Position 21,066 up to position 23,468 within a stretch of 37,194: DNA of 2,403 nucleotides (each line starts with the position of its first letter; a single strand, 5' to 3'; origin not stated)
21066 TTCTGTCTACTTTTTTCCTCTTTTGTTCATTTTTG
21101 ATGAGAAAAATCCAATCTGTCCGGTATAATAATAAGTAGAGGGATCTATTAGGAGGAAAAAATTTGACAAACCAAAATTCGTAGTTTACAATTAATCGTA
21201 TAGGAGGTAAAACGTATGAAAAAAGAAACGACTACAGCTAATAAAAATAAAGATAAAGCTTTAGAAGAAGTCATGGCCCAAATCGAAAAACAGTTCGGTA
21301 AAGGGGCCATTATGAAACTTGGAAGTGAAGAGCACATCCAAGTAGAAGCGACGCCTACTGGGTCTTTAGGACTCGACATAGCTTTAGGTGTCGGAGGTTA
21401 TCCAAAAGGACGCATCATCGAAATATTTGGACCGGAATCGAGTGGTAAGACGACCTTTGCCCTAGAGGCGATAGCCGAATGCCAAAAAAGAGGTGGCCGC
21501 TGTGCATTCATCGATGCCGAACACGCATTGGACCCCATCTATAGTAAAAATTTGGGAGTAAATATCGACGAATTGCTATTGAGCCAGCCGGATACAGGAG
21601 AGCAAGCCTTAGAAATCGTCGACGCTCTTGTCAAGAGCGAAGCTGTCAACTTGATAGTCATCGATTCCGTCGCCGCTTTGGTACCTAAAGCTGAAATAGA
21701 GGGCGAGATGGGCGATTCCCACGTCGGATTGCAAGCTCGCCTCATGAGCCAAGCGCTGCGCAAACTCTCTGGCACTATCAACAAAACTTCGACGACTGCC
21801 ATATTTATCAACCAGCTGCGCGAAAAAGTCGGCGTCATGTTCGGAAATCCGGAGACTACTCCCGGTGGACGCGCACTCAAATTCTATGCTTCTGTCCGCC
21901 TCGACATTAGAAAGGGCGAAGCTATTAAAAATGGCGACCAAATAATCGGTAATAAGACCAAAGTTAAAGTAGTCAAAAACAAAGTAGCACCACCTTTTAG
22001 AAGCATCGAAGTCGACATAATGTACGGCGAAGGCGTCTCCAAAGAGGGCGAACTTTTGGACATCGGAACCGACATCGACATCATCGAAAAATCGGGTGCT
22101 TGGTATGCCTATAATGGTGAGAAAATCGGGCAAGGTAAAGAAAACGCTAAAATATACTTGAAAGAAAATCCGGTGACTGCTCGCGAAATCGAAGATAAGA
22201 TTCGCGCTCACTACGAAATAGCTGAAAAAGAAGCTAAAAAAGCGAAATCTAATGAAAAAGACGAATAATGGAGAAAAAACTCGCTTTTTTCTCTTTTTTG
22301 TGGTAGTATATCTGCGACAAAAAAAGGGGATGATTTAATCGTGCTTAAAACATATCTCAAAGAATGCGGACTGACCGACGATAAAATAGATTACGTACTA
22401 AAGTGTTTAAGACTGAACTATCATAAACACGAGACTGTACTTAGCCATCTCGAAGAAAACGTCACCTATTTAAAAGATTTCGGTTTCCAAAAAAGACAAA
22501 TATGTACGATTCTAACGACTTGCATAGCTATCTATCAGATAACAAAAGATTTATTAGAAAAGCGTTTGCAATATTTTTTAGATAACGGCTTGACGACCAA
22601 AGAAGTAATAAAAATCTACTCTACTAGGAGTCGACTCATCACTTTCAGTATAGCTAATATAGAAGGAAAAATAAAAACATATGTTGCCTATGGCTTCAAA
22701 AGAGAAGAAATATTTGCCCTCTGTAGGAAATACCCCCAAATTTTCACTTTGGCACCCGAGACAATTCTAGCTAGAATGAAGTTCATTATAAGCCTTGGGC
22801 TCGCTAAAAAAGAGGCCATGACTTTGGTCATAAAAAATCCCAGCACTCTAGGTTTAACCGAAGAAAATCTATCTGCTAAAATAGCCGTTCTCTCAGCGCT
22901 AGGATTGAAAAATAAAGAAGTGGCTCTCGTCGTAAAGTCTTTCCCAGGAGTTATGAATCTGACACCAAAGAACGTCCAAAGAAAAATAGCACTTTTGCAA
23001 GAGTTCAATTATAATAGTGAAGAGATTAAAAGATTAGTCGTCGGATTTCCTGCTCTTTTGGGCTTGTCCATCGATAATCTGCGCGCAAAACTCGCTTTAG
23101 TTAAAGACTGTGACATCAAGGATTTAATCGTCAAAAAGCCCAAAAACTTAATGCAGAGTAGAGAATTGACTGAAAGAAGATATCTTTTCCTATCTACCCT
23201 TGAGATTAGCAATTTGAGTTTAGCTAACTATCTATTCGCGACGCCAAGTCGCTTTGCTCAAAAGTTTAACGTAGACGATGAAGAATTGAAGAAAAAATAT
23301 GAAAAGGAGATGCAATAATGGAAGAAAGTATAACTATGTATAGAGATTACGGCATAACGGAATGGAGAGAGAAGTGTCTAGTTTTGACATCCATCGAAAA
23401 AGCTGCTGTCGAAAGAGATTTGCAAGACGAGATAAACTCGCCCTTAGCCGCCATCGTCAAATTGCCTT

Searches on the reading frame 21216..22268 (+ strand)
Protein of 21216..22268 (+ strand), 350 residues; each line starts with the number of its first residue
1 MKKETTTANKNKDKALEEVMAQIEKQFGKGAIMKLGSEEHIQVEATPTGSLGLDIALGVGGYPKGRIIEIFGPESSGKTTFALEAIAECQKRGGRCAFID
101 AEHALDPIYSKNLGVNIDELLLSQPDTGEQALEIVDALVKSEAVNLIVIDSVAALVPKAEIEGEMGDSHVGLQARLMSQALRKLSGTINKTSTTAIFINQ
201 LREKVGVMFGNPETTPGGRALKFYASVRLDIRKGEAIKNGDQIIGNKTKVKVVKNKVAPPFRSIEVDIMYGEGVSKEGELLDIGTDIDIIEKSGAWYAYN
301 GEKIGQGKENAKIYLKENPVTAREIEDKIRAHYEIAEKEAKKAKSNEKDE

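Call 8: search_protein_families(library=pfam, proteins=[window:21216-22268:+])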
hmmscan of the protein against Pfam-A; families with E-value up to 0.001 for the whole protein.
window:21216-22268:+ (350 aa): 7 families
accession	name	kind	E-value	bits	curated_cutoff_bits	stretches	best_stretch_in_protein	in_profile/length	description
PF00154.27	RecA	-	1.4e-142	474.2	27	1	14-275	1-262/262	recA bacterial DNA recombination protein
PF21096.2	RecA_C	-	2.2e-26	92.2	27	1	278-333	1-56/57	RecA C-terminal domain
PF06745.19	ATPase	-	4.2e-10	39.8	26.6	1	47-204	2-167/231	KaiC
PF08423.17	Rad51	-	1.3e-08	34.9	22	1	47-236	9-214/244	Rad51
PF13479.12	AAA_24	-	5.7e-05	23.5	27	1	68-156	5-77/195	AAA domain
PF01637.24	ATPase_2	-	0.00042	20.6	33.2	0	66-191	21-108/225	ATPase domain predominantly from Archaea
PF13481.12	AAA_25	-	0.00077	19.6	27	0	62-156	30-156/195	AAA domain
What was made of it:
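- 21216..22268 (+): recA. Pfam RecA, E 1.4e-142 (call 8).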

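Call 18: find_homologous_proteins(query=window:21216-22268:+, max_evalue=1e-100)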
Query window:21216-22268:+ (350 aa): 7999 proteins with E <= 1e-100 among 8000 candidates; the best 120 are listed.
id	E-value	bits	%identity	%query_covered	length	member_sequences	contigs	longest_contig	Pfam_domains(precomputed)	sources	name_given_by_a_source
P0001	1.6e-221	752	100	100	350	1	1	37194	PF06745.20,PF08423.18,PF00154.28,PF21096.3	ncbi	-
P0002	7.5e-197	671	90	98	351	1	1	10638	PF06745.20,PF08423.18,PF00154.28,PF21096.3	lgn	-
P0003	1.0e-196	671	89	98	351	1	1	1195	PF06745.20,PF08423.18,PF00154.28,PF21096.3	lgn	-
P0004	2.0e-196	670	91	98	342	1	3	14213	PF06745.20,PF08423.18,PF00154.28,PF21096.3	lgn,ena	-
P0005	9.9e-196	668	89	98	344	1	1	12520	PF06745.20,PF08423.18,PF00154.28,PF21096.3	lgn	-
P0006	4.8e-195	666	90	97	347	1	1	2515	PF06745.20,PF08423.18,PF00154.28,PF21096.3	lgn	-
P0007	3.1e-194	663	89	97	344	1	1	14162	PF06745.20,PF08423.18,PF00154.28,PF21096.3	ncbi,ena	-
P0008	3.1e-194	663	87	100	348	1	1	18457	PF06745.20,PF08423.18,PF00154.28,PF21096.3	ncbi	-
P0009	3.7e-194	663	89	98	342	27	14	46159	PF06745.20,PF08423.18,PF00154.28,PF21096.3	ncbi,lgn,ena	-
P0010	9.8e-194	661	89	95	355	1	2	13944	PF06745.20,PF08423.18,PF00154.28,PF21096.3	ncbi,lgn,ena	-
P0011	2.4e-193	660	89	95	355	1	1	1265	PF06745.20,PF08423.18,PF00154.28,PF21096.3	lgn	-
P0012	5.3e-192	655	87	98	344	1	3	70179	PF06745.20,PF08423.18,PF00154.28,PF21096.3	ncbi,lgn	-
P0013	7.0e-192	655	88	96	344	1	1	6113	PF06745.20,PF08423.18,PF00154.28,PF21096.3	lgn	-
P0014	1.1e-191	654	87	99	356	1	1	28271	PF06745.20,PF08423.18,PF00154.28,PF21096.3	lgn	-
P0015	1.4e-191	654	90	93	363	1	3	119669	PF06745.20,PF08423.18,PF00154.28,PF21096.3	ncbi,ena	-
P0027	4.9e-189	646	86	98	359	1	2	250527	PF06745.20,PF08423.18,PF00154.28,PF21096.3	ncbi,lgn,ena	-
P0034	1.8e-188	644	88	96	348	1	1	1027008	PF06745.20,PF08423.18,PF00154.28,PF21096.3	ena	-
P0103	6.9e-176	603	80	97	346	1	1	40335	PF06745.20,PF13479.13,PF08423.18,PF00154.28,PF21096.3,PF01637.25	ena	-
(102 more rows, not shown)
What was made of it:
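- Checked: (2) The window is a complete 37194-nt contig, so copy 1 is cut by a contig end rather than by a windowing artefact (call 18).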

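Call 20: find_encoding_contigs(protein=P0004, flank=10000, max_places=3)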
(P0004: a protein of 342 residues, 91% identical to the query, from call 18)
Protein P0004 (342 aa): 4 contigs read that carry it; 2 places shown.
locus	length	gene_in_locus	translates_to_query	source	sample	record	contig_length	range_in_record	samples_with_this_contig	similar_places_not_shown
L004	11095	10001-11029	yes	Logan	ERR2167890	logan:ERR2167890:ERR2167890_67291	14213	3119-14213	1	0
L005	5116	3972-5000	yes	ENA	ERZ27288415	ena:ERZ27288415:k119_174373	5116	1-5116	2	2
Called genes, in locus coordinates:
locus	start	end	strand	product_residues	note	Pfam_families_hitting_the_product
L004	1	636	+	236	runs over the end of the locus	PF00300:His_Phos_1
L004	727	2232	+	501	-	PF01676:Metalloenzyme, PF06415:iPGM_N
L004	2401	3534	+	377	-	PF00155:Aminotran_1_2, PF00266:Aminotran_5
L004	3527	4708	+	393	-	PF22025:ThiI_fer, PF02926:THUMP, PF02568:ThiI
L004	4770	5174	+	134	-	-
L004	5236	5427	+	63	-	PF03672:UPF0154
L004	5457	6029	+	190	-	PF00702:Hydrolase (weak), PF06941:NT5C, PF13419:HAD_2 (faint)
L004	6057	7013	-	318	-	PF00962:A_deaminase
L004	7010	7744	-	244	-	PF01048:PNP_UDP_1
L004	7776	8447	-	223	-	PF07685:GATase_3 (weak)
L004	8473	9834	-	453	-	PF08245:Mur_ligase_M (weak), PF08353:MurT_C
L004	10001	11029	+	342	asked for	PF00154:RecA_N, PF08423:Rad51, PF06745:ATPase, PF21096:RecA_C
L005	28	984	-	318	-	PF00962:A_deaminase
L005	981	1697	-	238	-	PF01048:PNP_UDP_1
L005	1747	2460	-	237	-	PF07685:GATase_3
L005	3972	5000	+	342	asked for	PF00154:RecA_N, PF08423:Rad51, PF06745:ATPase, PF21096:RecA_C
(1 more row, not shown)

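Call 21: find_encoding_contigs(protein=P0009, flank=10000, max_places=3)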
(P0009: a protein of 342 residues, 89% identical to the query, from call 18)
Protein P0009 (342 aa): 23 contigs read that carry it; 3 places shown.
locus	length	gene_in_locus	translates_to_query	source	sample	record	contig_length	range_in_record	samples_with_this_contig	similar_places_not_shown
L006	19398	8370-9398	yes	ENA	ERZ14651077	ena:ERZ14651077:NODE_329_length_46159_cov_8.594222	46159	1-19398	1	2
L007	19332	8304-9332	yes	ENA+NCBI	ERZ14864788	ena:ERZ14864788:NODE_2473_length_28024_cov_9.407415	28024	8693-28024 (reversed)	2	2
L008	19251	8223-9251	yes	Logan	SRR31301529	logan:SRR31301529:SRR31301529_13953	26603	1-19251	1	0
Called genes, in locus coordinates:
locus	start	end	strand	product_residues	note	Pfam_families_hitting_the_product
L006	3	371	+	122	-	?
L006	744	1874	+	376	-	PF00155:Aminotran_1_2, PF00266:Aminotran_5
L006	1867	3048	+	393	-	PF22025:ThiI_fer, PF02926:THUMP, PF02568:ThiI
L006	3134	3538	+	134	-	-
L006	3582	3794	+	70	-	PF03672:UPF0154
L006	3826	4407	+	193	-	PF06941:NT5C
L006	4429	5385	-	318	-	PF00962:A_deaminase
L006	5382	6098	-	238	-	PF01048:PNP_UDP_1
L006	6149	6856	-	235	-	PF07685:GATase_3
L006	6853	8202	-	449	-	PF08245:Mur_ligase_M (weak), PF08353:MurT_C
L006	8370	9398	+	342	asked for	PF00154:RecA_N, PF08423:Rad51 (weak), PF06745:ATPase (weak), PF21096:RecA_C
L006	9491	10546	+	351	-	-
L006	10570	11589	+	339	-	-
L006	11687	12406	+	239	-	PF20772:TACO1_YebC_N, PF01709:Transcrip_reg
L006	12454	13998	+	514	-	-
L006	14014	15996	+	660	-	-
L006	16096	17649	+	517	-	PF12072:RNase_Y_N, PF00013:KH_1, PF01966:HD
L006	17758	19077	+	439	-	PF25888:WHD_DnaB, PF07261:DnaB_2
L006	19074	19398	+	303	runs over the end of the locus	PF01695:IstB_IS21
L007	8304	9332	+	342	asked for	PF00154:RecA_N, PF08423:Rad51 (weak), PF06745:ATPase (weak), PF21096:RecA_C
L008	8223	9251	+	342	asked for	PF00154:RecA_N, PF08423:Rad51 (weak), PF06745:ATPase (weak), PF21096:RecA_C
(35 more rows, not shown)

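Call 59: find_encoding_contigs(protein=P0103, flank=10000, max_places=1)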
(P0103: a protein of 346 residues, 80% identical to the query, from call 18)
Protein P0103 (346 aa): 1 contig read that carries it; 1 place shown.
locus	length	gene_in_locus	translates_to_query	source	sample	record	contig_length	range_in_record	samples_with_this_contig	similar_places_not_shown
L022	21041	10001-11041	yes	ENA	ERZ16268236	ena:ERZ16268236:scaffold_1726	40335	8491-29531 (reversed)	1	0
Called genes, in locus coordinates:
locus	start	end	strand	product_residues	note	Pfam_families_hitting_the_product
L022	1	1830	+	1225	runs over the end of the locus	PF04997:RNA_pol_Rpb1_1, PF00623:RNA_pol_Rpb1_2, PF04983:RNA_pol_Rpb1_3, PF05000:RNA_pol_Rpb1_4, PF04998:RNA_pol_Rpb1_5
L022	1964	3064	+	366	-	PF01743:PolyA_pol, PF12627:PolyA_pol_RNAbd, PF13735:tRNA_NucTran2_2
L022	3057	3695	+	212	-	PF21984:DnaD_N (weak), PF07261:DnaB_2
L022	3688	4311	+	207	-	PF00730:HhH-GPD, PF00633:HHH (faint)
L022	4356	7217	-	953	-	PF00912:Transgly, PF00905:Transpeptidase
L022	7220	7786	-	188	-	PF03838:RecU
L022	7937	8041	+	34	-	-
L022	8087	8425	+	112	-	PF05103:DivIVA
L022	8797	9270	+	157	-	-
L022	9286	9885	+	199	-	PF01066:CDP-OH_P_transf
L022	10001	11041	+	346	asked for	PF00154:RecA_N, PF06745:ATPase, PF08423:Rad51, PF01637:ATPase_2 (faint), PF13479:AAA_24 (weak), PF21096:RecA_C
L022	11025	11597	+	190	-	PF06941:NT5C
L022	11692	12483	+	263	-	-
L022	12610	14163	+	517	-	PF12072:RNase_Y_N, PF00013:KH_1, PF01966:HD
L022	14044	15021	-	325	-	PF02557:VanY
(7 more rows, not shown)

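Call 60: find_encoding_contigs(protein=P0034, flank=10000, max_places=1)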
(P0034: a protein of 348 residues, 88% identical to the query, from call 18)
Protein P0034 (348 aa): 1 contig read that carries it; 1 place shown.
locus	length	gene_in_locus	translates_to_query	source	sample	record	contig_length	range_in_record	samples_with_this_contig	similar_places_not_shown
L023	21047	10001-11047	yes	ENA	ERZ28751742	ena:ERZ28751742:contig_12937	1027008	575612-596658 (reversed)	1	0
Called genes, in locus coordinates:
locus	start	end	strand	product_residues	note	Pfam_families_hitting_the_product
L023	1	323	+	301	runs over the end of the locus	-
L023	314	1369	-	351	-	PF12762:DDE_Tnp_IS1595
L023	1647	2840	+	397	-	-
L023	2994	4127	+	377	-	PF00155:Aminotran_1_2, PF00266:Aminotran_5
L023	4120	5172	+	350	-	PF22025:ThiI_fer, PF02926:THUMP, PF02568:ThiI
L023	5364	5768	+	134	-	PF10747:SirA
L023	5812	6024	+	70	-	-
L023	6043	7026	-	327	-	PF00962:A_deaminase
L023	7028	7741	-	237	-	PF01048:PNP_UDP_1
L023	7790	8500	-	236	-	PF07685:GATase_3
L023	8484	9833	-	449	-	PF08245:Mur_ligase_M, PF08353:MurT_C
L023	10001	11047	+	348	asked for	PF00154:RecA_N, PF06745:ATPase, PF08423:Rad51 (weak), PF21096:RecA_C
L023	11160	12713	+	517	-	PF12072:RNase_Y_N, PF00013:KH_1, PF01966:HD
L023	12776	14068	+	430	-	PF25888:WHD_DnaB, PF07261:DnaB_2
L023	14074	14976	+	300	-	PF01695:IstB_IS21, PF00004:AAA (faint)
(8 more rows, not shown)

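Call 66: search_protein_families(library=ncbifam, proteins=[L006:9491-10546:+], max_evalue=1)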
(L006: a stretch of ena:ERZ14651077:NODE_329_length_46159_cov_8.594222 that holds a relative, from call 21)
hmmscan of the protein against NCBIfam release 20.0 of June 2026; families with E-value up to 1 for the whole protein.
L006:9491-10546:+ (351 aa): 4 families
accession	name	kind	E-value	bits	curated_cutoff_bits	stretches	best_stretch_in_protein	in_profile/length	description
TIGR02997.1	Sig70-cyanoRpoD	subfamily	0.019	14.3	384.5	1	152-238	204-286/298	RNA polymerase sigma factor, RpoD/SigA family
NF004471.0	PRK05803.1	subfamily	0.027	13.7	252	1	194-238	169-213/235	RNA polymerase sporulation sigma factor SigK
TIGR02846.1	spore_sigmaK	equivalog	0.046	13.3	298.65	1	192-237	165-210/227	RNA polymerase sporulation sigma factor SigK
NF005643.0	PRK07406.1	equivalog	0.05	12.6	500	1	159-236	297-370/397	RNA polymerase sigma factor RpoD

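Call 88: find_encoding_contigs(protein=P0027, flank=10000, max_places=2)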
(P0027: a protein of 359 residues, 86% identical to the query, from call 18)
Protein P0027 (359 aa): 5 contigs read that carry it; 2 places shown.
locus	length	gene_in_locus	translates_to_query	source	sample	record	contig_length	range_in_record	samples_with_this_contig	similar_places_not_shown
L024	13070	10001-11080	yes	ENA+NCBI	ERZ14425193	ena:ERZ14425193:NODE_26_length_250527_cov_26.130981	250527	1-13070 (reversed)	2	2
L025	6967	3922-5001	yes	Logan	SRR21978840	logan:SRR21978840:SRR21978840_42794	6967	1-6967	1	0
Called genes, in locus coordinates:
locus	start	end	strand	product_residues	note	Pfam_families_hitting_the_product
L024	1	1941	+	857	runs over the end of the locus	-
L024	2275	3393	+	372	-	PF00155:Aminotran_1_2, PF00266:Aminotran_5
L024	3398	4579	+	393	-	PF22025:ThiI_fer, PF02926:THUMP, PF02568:ThiI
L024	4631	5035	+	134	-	PF10747:SirA (weak)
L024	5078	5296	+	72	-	-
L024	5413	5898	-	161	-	-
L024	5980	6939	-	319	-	PF00962:A_deaminase, PF19326:AMP_deaminase (weak)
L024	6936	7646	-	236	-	PF01048:PNP_UDP_1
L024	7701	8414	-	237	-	-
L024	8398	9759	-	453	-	PF08245:Mur_ligase_M, PF08353:MurT_C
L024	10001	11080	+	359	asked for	PF00154:RecA_N, PF08423:Rad51, PF06745:ATPase (weak), PF21096:RecA_C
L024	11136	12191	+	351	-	-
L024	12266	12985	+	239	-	PF20772:TACO1_YebC_N, PF01709:Transcrip_reg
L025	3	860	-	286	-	?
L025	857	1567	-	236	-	PF01048:PNP_UDP_1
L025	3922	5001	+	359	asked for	PF00154:RecA_N, PF08423:Rad51, PF06745:ATPase (weak), PF21096:RecA_C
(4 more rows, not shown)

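Call 101: list_cluster_members(proteins=[P0001, P0156])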
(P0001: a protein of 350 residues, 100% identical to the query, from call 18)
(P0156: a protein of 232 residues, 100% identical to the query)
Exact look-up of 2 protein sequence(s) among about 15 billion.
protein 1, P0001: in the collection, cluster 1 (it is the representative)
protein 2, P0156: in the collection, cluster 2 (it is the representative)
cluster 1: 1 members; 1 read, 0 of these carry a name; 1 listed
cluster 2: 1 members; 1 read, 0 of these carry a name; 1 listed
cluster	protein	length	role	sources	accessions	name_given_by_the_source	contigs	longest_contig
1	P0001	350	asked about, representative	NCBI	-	-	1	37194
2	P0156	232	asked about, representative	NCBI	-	-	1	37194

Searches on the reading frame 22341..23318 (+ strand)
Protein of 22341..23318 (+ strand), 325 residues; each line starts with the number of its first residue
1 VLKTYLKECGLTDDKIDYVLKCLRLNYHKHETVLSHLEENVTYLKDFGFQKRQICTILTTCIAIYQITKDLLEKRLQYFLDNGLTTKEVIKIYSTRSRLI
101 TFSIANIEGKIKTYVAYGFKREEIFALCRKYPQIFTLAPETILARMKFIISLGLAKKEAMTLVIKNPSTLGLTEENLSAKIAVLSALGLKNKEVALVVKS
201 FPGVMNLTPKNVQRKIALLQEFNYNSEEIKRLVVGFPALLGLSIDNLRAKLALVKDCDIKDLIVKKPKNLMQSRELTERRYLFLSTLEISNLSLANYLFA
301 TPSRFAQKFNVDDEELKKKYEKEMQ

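Call 8: search_protein_families(library=pfam, proteins=[window:22341-23318:+])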
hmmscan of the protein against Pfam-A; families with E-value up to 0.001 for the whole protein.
window:22341-23318:+ (325 aa): 1 family
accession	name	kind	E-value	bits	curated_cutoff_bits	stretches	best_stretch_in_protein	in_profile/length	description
PF02536.19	mTERF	-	6.7e-35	120.9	23.1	2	139-299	143-307/314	mTERF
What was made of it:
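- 22341..23318 (+): mTERF-domain protein downstream of recA. It is a possible sequence-specific DNA binder; any link to the element is speculative. Pfam PF02536, E 6.7e-35 (call 8).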

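Call 66: search_protein_families(library=ncbifam, proteins=[window:22341-23318:+], max_evalue=1)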
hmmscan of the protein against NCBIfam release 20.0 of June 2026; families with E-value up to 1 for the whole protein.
window:22341-23318:+ (325 aa): 2 families
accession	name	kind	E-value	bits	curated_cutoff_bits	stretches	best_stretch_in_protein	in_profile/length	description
NF001026.0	PRK00109.2-2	equivalog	0.054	13.5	155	0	252-290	44-82/130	Holliday junction resolvase RuvX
NF007978.0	PRK10702.1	equivalog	0.098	12.2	405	0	2-44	72-114/211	endonuclease III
